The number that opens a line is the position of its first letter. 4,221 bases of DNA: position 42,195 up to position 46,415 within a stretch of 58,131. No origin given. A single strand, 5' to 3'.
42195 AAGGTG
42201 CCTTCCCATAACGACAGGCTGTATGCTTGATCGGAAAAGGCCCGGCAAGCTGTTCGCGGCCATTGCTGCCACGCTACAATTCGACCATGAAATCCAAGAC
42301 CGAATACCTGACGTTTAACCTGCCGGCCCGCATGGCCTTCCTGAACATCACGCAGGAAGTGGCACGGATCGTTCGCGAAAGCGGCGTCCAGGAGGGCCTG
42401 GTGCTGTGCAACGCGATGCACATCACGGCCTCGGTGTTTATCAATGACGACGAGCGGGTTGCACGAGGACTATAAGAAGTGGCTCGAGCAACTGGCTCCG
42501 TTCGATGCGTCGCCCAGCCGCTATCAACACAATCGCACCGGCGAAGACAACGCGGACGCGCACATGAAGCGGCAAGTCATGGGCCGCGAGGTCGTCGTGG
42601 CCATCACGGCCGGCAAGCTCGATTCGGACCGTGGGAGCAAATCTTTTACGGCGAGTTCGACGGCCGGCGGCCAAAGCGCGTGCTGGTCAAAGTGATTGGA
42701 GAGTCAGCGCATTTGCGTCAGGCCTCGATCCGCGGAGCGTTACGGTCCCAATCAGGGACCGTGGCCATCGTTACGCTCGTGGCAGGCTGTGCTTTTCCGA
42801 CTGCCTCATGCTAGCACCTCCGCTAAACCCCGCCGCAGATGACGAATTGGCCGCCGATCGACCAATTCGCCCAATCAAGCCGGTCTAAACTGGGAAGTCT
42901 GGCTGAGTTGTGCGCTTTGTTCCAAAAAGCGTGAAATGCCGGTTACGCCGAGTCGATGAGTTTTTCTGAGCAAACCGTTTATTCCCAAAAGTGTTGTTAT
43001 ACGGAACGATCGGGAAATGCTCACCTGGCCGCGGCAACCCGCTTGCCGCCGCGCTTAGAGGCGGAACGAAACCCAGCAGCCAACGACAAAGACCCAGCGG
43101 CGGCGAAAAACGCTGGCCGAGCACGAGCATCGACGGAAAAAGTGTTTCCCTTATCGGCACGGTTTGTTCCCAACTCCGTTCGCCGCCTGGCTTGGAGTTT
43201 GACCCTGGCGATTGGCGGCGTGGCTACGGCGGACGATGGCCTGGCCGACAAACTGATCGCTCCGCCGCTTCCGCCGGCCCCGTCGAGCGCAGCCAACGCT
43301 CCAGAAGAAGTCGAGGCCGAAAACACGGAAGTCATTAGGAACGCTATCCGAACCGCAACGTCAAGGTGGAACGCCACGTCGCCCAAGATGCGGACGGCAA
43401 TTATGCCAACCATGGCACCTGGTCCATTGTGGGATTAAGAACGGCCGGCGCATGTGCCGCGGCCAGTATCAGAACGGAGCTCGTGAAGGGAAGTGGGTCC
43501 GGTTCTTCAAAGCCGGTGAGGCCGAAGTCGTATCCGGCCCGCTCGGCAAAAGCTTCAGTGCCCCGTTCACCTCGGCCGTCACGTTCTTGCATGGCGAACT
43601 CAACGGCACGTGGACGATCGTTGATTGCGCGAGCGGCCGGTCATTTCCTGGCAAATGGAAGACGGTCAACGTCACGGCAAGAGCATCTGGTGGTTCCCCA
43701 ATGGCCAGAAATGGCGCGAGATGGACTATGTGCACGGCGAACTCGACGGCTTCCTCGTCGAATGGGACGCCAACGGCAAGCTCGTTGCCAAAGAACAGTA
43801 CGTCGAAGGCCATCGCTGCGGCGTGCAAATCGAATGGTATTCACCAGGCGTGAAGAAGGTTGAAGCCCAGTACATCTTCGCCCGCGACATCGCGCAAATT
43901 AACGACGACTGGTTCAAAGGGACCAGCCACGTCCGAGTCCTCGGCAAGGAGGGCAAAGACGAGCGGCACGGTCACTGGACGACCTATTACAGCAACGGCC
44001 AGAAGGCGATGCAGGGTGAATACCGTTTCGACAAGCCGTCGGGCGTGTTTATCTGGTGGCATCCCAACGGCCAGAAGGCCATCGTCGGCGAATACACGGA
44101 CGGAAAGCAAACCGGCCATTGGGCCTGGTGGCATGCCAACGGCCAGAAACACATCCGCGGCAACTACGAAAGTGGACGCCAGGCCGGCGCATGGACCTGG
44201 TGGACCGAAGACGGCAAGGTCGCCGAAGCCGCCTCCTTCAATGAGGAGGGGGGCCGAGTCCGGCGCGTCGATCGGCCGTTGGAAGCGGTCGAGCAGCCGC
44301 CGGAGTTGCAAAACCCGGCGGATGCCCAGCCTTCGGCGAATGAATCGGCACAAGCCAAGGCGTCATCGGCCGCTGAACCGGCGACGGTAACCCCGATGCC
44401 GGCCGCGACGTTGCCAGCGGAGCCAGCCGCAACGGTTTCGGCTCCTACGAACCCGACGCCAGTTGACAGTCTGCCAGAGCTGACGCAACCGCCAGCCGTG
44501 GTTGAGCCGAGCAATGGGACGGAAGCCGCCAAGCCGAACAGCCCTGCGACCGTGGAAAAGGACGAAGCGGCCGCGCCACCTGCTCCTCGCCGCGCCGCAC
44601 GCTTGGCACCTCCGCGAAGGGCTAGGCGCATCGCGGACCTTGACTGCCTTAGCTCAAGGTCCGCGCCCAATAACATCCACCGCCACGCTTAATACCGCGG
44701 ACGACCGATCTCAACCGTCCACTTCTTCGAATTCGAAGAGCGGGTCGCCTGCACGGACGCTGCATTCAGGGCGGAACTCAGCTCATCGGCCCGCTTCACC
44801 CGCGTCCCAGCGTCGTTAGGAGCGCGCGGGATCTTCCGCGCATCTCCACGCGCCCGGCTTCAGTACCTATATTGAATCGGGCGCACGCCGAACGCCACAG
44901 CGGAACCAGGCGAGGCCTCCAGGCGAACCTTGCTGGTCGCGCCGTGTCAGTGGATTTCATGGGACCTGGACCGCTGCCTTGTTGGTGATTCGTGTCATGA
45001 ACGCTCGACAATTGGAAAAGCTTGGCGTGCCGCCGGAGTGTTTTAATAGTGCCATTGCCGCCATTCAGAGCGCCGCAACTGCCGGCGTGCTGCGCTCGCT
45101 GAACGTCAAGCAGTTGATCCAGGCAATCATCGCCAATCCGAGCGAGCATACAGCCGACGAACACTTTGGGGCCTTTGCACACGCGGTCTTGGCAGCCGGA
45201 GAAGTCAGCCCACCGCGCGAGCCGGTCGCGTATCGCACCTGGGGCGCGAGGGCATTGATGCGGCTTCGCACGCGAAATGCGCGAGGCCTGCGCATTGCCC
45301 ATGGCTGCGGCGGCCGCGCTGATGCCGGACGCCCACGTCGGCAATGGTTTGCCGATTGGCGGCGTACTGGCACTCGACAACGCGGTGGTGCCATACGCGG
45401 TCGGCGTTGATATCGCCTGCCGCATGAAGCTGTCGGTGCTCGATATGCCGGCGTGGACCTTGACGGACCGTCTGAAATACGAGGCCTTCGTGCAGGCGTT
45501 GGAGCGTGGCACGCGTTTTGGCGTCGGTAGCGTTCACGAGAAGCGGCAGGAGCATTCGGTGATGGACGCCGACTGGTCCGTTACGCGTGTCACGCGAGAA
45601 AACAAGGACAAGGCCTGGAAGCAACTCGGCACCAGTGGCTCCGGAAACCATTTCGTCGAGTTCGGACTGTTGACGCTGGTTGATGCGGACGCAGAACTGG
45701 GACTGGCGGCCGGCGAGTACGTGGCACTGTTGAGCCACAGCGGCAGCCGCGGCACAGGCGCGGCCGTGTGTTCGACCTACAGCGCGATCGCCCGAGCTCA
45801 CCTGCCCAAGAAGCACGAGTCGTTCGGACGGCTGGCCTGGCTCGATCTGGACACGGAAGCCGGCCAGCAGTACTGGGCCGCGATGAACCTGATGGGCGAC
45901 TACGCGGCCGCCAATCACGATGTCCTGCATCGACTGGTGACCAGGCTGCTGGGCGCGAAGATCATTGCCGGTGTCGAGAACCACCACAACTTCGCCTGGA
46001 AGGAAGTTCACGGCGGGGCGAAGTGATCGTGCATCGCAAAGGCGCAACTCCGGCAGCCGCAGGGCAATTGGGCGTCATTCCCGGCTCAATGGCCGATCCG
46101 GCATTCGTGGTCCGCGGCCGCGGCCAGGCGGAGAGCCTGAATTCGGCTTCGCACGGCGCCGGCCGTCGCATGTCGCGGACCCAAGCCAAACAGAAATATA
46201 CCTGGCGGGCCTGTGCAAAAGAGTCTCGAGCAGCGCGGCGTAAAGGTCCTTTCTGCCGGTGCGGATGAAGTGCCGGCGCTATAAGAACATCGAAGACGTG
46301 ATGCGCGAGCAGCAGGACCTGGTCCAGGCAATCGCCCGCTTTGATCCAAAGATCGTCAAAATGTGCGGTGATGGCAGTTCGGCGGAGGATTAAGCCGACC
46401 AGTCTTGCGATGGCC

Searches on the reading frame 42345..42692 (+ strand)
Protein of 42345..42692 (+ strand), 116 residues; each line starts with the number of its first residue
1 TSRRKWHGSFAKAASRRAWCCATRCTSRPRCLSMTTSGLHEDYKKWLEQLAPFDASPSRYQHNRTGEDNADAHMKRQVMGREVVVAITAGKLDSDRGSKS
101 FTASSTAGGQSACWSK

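Call 52: search_protein_families(library=pfam, proteins=[window:42345-42692:+], max_evalue=0.01)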
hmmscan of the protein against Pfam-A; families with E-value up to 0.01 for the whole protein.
window:42345-42692:+ (116 aa): 1 family
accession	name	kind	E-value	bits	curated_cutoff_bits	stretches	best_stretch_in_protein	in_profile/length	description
PF01894.22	UPF0047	-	4e-12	46.7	27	1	37-94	39-93/117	Uncharacterised protein family UPF0047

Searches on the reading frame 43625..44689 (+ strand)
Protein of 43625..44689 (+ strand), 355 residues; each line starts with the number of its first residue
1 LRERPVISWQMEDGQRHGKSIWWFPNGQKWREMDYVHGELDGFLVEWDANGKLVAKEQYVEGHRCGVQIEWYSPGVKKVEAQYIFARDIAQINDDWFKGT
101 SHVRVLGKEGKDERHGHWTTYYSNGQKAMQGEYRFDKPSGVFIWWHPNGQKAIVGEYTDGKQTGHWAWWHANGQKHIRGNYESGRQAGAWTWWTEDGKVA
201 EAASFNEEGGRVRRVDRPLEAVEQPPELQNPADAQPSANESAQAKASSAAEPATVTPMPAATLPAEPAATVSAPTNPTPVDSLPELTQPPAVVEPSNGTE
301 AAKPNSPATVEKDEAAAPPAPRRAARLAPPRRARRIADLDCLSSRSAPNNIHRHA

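Call 52: search_protein_families(library=pfam, proteins=[window:43625-44689:+], max_evalue=0.01)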
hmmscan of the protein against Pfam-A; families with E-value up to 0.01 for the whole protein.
window:43625-44689:+ (355 aa): 1 family
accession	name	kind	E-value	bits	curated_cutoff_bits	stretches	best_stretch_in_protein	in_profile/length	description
PF07661.19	MORN_2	-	4.4e-21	72.9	29.6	0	114-133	1-20/22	MORN repeat variant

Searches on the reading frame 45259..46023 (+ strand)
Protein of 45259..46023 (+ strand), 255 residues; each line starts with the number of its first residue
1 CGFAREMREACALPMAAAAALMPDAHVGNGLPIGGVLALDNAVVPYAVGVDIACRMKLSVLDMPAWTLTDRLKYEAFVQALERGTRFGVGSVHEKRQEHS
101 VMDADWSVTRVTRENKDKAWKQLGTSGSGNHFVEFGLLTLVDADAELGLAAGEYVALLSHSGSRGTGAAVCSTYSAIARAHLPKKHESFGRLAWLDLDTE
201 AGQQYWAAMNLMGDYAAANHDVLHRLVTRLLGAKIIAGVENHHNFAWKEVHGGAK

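Call 24: search_protein_families(library=pfam, proteins=[window:45259-46023:+], max_evalue=0.01)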
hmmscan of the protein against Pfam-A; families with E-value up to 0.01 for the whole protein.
window:45259-46023:+ (255 aa): 1 family
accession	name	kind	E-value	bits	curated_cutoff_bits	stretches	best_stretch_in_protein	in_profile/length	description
PF01139.22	RtcB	-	1.5e-45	156.6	27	2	107-252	131-289/426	tRNA-splicing ligase RtcB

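Call 34: find_homologous_proteins(query=window:45259-46023:+, max_evalue=1e-20)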
Query window:45259-46023:+ (255 aa): 7834 proteins with E <= 1e-20 among 8000 candidates; the best 120 are listed.
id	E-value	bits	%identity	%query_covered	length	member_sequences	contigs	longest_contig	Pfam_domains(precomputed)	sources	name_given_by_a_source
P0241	3.8e-157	539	100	95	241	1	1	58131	PF01139.23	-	-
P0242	1.3e-135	469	86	94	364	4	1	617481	PF01139.23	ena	-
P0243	8.1e-135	466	82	97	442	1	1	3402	PF01139.23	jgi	-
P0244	7.3e-134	463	81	97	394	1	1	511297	PF01139.23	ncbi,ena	-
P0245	6.3e-130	450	79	97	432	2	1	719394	PF01139.23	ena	-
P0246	8.7e-125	433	77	97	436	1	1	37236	PF01139.23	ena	-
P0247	2.9e-123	428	80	95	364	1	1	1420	PF01139.23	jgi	jgi:tRNA-splicing ligase RtcB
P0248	2.8e-122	425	77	97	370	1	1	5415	PF01139.23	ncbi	-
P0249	3.8e-122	425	76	97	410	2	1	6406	PF01139.23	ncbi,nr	ncbi:MAG TPA: RNA-splicing ligase RtcB, partial [Planctomycetaceae bacterium]|nr:RNA-splicing ligase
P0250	6.1e-122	424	75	97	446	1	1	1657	PF01139.23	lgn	-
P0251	1.1e-121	423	77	97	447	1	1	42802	PF01139.23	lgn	-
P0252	1.5e-121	423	76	97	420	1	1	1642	PF01139.23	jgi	-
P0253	2.2e-120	419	74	97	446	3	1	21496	PF01139.23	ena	-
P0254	3.6e-120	418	73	97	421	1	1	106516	PF01139.23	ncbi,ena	-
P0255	4.2e-120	418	73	99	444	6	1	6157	PF01139.23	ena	-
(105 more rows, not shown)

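Call 37: find_encoding_contigs(protein=P0242, flank=10000, max_places=3)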
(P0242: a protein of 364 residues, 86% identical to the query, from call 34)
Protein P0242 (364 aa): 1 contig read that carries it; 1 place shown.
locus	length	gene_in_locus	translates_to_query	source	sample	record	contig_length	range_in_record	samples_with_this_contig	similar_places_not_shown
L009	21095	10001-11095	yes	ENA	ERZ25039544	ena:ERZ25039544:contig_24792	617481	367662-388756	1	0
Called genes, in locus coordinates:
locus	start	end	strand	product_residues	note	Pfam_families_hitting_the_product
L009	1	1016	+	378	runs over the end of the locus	PF00365:PFK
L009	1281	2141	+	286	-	PF13419:HAD_2 (weak)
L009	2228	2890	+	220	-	PF00805:Pentapeptide, PF13576:Pentapeptide_3 (weak), PF13599:Pentapeptide_4, PF00805:Pentapeptide (weak)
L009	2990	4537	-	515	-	PF01019:G_glu_transpept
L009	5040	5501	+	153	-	-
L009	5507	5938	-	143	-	-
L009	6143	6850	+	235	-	-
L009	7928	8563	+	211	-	-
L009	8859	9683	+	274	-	-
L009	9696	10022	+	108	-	-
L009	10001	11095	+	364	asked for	PF01139:RtcB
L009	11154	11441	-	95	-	-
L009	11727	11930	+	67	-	-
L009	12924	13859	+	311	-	PF01381:HTH_3, PF12844:HTH_19 (weak), PF13560:HTH_31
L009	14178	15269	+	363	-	PF02275:CBAH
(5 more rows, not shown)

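Call 38: find_encoding_contigs(protein=P0244, flank=10000, max_places=3)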
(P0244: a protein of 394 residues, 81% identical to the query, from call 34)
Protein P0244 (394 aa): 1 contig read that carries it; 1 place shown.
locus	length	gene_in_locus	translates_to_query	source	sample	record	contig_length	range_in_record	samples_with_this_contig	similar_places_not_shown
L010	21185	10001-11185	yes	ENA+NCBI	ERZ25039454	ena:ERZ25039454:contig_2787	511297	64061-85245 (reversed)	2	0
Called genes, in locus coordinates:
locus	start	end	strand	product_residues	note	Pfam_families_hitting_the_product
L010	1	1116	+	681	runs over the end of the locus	PF10070:DabA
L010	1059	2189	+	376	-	PF10070:DabA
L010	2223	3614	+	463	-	PF00662:Proton_antipo_N, PF00361:Proton_antipo_M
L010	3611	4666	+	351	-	PF00361:Proton_antipo_M (weak)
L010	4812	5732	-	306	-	PF07690:MFS_1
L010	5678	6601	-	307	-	PF07690:MFS_1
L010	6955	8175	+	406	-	PF02652:Lactate_perm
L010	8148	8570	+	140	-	PF02652:Lactate_perm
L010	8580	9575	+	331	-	PF12146:Hydrolase_4, PF12697:Abhydrolase_6, PF00561:Abhydrolase_1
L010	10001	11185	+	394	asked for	PF01139:RtcB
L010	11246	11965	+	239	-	PF00891:Methyltransf_2, PF05175:MTS, PF05401:NodS, PF13489:Methyltransf_23, PF01209:Ubie_methyltran, PF13847:Methyltransf_31, PF08241:Methyltransf_11, PF08242:Methyltransf_12, +1 more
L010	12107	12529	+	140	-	-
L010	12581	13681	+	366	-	-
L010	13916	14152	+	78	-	-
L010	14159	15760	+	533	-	-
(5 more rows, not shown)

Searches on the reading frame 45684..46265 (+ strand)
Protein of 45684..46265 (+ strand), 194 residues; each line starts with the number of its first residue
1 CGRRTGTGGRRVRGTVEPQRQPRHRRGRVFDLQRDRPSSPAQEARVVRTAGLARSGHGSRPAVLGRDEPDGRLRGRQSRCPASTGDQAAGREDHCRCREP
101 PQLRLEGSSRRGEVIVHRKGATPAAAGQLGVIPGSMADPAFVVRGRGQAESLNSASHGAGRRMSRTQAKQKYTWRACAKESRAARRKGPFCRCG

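Call 24: search_protein_families(library=pfam, proteins=[window:45684-46265:+], max_evalue=0.01)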
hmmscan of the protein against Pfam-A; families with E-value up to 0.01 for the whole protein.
window:45684-46265:+ (194 aa): 1 family
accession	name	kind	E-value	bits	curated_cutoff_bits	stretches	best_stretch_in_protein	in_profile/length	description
PF01139.22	RtcB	-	4.9e-23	82.5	27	1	112-183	292-375/426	tRNA-splicing ligase RtcB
